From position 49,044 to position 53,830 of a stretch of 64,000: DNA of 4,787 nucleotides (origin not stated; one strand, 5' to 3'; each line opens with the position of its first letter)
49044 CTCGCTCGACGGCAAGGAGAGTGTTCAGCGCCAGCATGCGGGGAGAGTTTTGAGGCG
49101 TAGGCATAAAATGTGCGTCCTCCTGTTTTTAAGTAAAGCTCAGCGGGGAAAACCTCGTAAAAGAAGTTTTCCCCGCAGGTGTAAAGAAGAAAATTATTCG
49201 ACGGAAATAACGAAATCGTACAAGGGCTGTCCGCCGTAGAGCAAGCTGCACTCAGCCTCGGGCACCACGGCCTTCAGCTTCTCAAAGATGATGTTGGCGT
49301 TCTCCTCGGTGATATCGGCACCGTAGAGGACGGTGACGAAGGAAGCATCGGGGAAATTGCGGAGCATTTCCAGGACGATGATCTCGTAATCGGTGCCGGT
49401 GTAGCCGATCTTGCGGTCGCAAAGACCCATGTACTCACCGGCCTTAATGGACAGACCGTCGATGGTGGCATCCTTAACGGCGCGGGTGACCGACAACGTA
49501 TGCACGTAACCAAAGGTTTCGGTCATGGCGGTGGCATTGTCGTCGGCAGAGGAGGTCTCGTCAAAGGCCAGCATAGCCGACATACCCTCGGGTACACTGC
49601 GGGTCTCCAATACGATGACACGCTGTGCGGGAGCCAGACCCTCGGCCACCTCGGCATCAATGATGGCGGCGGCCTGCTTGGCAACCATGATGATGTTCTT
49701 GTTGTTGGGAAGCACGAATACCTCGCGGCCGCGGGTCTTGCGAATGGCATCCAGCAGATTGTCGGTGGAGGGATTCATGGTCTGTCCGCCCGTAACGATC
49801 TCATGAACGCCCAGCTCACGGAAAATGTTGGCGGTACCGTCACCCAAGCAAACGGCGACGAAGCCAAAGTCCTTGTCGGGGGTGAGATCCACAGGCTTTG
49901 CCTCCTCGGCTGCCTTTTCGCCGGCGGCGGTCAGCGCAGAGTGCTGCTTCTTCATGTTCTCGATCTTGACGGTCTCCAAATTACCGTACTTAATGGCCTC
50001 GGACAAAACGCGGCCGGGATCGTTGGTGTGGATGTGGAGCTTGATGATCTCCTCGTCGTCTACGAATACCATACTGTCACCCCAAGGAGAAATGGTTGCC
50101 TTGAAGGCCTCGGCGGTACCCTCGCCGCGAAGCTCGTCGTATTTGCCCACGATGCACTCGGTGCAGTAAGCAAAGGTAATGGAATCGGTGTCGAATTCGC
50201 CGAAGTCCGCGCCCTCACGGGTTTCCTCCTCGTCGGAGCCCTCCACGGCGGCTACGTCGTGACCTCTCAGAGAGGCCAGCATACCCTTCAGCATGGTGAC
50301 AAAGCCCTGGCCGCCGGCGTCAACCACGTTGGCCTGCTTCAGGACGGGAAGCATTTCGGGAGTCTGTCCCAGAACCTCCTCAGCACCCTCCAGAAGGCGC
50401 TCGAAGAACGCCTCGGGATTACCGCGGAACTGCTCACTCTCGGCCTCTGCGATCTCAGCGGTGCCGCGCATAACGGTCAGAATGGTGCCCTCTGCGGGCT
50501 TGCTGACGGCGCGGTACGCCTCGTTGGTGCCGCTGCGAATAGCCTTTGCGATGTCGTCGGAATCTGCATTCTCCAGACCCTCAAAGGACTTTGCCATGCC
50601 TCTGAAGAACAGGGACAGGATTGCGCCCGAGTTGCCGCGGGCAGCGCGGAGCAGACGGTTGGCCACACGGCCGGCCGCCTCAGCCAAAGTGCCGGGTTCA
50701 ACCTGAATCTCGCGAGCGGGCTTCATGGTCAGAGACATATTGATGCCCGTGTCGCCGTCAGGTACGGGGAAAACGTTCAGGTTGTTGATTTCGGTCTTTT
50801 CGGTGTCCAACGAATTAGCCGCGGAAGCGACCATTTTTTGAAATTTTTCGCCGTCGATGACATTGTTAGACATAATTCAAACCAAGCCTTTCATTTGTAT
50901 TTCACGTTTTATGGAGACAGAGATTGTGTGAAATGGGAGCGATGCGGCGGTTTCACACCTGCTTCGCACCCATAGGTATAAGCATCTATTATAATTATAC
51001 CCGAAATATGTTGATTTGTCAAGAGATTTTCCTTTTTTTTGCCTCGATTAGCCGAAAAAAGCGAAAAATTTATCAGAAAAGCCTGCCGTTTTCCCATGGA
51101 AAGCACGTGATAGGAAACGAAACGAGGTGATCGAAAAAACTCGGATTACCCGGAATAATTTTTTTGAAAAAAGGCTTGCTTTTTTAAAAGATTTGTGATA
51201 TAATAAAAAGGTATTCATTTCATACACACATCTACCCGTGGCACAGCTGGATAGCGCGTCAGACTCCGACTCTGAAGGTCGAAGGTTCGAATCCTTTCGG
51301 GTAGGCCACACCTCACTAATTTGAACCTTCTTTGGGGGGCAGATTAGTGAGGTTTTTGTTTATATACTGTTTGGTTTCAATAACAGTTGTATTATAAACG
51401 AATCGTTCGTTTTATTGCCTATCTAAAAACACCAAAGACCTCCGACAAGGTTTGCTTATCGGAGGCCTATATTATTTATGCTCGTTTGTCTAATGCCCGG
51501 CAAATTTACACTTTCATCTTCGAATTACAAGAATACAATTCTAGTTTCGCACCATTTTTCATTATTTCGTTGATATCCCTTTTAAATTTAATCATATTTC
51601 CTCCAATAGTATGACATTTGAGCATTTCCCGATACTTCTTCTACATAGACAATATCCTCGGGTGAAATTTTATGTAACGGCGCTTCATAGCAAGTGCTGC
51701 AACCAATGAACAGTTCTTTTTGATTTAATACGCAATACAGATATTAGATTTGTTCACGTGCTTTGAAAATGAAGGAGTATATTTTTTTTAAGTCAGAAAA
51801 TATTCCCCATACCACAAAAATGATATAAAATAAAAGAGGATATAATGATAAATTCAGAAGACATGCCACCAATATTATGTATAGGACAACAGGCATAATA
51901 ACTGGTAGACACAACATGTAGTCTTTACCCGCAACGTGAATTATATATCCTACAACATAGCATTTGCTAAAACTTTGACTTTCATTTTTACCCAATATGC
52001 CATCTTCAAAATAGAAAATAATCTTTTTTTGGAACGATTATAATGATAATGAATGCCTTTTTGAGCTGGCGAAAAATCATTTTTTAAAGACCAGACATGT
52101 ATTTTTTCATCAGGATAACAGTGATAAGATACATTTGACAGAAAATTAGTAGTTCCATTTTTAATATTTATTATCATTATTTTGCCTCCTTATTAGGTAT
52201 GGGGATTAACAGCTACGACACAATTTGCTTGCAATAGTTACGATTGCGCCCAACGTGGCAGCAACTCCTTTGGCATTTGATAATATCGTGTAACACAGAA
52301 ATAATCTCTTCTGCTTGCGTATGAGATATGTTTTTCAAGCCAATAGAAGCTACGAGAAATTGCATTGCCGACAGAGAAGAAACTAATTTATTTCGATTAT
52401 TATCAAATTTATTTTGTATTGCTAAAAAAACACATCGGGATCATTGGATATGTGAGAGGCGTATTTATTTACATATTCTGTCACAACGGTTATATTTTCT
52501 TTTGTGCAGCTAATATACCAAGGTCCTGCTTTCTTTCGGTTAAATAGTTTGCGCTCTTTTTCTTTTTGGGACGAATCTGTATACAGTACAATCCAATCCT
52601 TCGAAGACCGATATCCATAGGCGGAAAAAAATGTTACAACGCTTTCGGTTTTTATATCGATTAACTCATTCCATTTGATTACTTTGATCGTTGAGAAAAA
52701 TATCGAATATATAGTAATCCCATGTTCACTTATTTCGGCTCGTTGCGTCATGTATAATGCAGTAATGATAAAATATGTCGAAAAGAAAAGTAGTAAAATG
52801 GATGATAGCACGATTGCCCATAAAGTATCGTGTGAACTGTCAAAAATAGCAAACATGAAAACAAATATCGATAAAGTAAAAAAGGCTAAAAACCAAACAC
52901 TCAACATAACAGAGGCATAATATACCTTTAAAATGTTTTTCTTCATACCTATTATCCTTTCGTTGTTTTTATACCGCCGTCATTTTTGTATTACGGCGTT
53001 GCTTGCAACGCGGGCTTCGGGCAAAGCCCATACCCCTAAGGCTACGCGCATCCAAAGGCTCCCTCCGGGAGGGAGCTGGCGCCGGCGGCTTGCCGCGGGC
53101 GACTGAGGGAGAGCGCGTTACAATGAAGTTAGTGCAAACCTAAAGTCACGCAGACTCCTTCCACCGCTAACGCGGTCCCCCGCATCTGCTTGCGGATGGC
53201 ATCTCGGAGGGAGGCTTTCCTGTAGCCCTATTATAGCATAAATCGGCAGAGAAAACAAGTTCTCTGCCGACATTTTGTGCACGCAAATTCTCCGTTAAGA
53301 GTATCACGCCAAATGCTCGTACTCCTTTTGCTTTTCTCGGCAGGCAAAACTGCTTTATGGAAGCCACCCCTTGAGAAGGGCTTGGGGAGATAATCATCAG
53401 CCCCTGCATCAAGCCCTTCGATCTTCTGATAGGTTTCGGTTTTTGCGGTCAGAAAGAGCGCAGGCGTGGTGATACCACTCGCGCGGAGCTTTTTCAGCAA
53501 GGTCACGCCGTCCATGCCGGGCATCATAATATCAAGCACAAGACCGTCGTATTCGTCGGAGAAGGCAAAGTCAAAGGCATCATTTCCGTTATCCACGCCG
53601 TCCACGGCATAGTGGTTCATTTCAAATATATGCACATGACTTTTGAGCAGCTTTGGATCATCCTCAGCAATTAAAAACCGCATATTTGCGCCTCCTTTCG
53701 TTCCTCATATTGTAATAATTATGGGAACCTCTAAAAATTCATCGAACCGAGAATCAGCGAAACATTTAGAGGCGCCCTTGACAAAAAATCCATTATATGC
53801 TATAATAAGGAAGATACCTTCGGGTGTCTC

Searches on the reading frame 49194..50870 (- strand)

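Call 12: search_protein_families(library=pfam, proteins=[window:49194-50870:-], max_evalue=0.001)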
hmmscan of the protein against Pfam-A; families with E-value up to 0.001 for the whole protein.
window:49194-50870:- (558 aa): 3 families
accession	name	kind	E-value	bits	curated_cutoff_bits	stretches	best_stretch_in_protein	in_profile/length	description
PF13684.11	FakA-like_C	-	2.9e-68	229.9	23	1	336-558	1-216/216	Fatty acid kinase subunit A-like, C-terminal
PF02734.22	Dak2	-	5.7e-38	131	27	1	35-198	1-173/174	DAK2 domain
PF21645.3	FakA-like_M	-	6.9e-27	93.5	24.9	1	233-311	2-78/80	Fatty acid kinase subunit A-like, middle domain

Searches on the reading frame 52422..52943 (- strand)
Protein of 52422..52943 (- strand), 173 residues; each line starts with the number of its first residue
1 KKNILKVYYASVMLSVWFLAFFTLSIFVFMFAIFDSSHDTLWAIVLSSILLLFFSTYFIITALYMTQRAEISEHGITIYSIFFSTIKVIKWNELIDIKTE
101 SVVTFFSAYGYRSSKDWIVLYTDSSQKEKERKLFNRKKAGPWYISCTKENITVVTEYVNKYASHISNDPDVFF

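Call 45: search_protein_families(library=pfam, proteins=[window:52422-52943:-], max_evalue=0.001)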
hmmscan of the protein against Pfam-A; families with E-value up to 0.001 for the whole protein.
window:52422-52943:- (173 aa): 1 family
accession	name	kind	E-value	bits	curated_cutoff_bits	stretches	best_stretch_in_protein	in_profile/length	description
PF20226.3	DUF6585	-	2.9e-05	24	27.7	1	6-104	23-113/249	Family of unknown function (DUF6585)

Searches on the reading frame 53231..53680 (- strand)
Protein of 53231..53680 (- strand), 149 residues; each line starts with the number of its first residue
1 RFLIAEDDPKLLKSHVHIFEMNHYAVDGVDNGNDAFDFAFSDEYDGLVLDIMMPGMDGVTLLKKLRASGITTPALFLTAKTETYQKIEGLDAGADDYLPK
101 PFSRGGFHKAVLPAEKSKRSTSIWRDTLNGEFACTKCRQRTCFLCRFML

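Call 45: search_protein_families(library=pfam, proteins=[window:53231-53680:-], max_evalue=0.001)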
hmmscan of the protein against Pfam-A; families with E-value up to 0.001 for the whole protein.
window:53231-53680:- (149 aa): 1 family
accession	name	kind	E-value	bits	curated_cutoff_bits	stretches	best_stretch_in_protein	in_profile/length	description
PF00072.30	Response_reg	-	1.3e-25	90.1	30.2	1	3-111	2-110/111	Response regulator receiver domain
